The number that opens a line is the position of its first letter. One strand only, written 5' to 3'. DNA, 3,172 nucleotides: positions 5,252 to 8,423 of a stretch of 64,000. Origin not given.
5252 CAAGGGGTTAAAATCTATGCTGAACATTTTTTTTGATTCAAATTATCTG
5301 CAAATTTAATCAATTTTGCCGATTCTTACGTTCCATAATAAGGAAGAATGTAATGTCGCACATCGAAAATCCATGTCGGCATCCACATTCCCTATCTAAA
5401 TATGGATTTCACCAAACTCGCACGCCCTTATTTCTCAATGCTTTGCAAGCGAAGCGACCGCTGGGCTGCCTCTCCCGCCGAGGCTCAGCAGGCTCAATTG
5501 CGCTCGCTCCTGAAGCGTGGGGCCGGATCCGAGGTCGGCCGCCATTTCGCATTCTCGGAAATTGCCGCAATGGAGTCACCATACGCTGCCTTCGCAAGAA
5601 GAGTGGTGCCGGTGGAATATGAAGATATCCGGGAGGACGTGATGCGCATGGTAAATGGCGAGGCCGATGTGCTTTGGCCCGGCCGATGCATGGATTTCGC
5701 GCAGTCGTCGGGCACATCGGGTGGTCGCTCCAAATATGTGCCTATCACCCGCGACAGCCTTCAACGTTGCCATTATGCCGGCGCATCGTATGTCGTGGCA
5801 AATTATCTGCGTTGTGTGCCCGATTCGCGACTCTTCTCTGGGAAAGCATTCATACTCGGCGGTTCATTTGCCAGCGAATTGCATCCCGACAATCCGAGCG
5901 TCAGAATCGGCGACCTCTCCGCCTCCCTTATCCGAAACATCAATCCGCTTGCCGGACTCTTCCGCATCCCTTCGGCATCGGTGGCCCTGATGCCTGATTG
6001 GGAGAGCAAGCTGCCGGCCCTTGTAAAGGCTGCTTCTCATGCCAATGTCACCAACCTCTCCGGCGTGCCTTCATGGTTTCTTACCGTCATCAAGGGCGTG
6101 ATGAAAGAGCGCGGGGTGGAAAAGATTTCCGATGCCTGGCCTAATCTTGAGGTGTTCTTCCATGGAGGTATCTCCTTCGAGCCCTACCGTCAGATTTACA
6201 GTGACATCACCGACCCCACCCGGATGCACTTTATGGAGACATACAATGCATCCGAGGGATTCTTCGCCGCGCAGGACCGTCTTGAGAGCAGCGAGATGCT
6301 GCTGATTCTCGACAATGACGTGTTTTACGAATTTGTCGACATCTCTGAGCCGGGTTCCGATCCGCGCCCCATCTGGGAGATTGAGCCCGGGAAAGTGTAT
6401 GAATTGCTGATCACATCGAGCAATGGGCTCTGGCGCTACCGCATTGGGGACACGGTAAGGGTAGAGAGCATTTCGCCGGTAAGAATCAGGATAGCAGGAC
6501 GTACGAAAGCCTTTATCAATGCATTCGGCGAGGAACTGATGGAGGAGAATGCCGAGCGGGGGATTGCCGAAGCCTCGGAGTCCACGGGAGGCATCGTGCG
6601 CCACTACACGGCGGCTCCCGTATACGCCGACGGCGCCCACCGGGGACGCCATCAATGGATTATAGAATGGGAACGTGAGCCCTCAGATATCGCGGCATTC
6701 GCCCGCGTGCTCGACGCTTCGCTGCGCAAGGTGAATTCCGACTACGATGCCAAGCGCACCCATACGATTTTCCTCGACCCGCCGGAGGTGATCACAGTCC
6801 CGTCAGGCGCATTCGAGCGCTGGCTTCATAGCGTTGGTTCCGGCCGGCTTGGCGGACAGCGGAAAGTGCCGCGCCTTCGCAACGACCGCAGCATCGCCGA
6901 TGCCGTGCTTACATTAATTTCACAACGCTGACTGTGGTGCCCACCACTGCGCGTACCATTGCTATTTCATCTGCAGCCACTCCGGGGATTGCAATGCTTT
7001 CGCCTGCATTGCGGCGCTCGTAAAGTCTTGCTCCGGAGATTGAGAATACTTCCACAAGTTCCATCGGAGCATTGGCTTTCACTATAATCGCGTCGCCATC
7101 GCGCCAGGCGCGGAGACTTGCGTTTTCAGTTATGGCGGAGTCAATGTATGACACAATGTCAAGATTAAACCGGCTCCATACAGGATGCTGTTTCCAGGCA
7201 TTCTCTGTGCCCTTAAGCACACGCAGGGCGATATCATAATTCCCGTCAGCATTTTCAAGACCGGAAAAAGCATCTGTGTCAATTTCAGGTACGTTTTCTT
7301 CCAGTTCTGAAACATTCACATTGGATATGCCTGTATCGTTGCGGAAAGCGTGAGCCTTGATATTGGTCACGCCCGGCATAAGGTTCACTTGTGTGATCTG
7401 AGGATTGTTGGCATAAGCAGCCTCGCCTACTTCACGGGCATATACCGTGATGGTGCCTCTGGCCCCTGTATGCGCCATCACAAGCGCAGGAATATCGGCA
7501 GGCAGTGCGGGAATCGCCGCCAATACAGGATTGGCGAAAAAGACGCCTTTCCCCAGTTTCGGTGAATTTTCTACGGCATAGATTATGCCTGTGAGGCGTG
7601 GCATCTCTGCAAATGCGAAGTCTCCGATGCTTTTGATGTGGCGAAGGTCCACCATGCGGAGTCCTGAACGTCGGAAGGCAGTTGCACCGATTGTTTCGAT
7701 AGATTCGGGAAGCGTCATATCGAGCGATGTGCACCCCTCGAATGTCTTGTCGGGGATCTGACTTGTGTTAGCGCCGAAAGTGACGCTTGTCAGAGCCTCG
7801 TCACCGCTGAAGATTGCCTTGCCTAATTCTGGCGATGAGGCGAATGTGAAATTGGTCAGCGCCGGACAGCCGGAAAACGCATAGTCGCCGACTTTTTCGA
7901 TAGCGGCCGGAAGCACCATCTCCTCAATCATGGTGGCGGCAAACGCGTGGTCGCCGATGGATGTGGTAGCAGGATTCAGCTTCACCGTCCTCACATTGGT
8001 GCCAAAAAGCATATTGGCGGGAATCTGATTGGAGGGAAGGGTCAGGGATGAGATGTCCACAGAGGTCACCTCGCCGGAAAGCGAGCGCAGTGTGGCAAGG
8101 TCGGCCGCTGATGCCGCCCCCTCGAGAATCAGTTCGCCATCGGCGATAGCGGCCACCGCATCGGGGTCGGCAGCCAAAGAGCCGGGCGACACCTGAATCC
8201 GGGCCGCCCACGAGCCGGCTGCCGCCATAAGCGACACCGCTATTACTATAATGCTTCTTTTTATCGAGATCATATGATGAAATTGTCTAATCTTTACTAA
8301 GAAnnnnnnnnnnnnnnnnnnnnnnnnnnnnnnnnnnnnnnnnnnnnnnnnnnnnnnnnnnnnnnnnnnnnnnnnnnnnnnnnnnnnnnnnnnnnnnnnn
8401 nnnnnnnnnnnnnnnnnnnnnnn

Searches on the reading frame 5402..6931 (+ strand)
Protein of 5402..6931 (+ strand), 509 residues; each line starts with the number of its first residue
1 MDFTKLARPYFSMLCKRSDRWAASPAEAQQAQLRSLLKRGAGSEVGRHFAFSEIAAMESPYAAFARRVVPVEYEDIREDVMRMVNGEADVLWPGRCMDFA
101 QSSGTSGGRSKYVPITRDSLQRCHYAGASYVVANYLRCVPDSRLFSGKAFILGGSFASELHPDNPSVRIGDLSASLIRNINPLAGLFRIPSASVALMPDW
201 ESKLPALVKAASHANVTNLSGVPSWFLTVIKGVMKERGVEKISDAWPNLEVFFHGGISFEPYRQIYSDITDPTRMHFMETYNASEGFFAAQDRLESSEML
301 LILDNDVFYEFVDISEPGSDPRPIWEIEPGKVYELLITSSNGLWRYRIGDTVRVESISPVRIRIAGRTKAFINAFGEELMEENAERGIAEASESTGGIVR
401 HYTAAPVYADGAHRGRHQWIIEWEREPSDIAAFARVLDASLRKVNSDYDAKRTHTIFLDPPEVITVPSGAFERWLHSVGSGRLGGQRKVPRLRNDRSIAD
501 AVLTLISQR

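Call 50: search_protein_families(library=pfam, proteins=[window:5402-6931:+], max_evalue=0.001)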
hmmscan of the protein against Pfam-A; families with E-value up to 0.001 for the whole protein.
window:5402-6931:+ (509 aa): 3 families
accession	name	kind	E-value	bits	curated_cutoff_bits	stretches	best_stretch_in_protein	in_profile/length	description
PF03321.19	GH3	-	1.2e-37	130.3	23.6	1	22-273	9-302/304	GH3 family N-terminal domain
PF23572.1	GH3_C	-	7.3e-23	81.9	23.6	1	382-496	1-118/119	GH3 family C-terminal domain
PF23571.1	GH3_M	-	1.9e-16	60.3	23.6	1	301-367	2-75/75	GH3 family central domain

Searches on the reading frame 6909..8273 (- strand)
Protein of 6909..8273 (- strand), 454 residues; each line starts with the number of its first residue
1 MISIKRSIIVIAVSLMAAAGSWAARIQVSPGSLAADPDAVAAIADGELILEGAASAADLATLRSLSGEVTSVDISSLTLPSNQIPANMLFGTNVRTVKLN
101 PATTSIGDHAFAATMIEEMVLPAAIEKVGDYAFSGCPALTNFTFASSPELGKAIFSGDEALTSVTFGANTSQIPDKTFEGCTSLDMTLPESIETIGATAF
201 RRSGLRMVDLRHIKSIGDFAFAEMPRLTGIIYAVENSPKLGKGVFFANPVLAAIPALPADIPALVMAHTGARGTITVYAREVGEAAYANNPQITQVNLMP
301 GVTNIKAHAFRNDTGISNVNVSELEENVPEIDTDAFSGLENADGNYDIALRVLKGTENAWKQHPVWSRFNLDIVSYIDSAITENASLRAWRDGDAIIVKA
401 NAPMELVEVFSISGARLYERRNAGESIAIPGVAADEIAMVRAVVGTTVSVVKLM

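Call 50: search_protein_families(library=pfam, proteins=[window:6909-8273:-], max_evalue=0.001)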
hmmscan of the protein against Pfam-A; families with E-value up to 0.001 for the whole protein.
window:6909-8273:- (454 aa): 1 family
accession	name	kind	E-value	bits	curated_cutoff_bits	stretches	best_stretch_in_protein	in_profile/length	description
PF13306.12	LRR_5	-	1.6e-35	122.2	27.7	3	73-184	12-126/127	BspA type Leucine rich repeat region (6 copies)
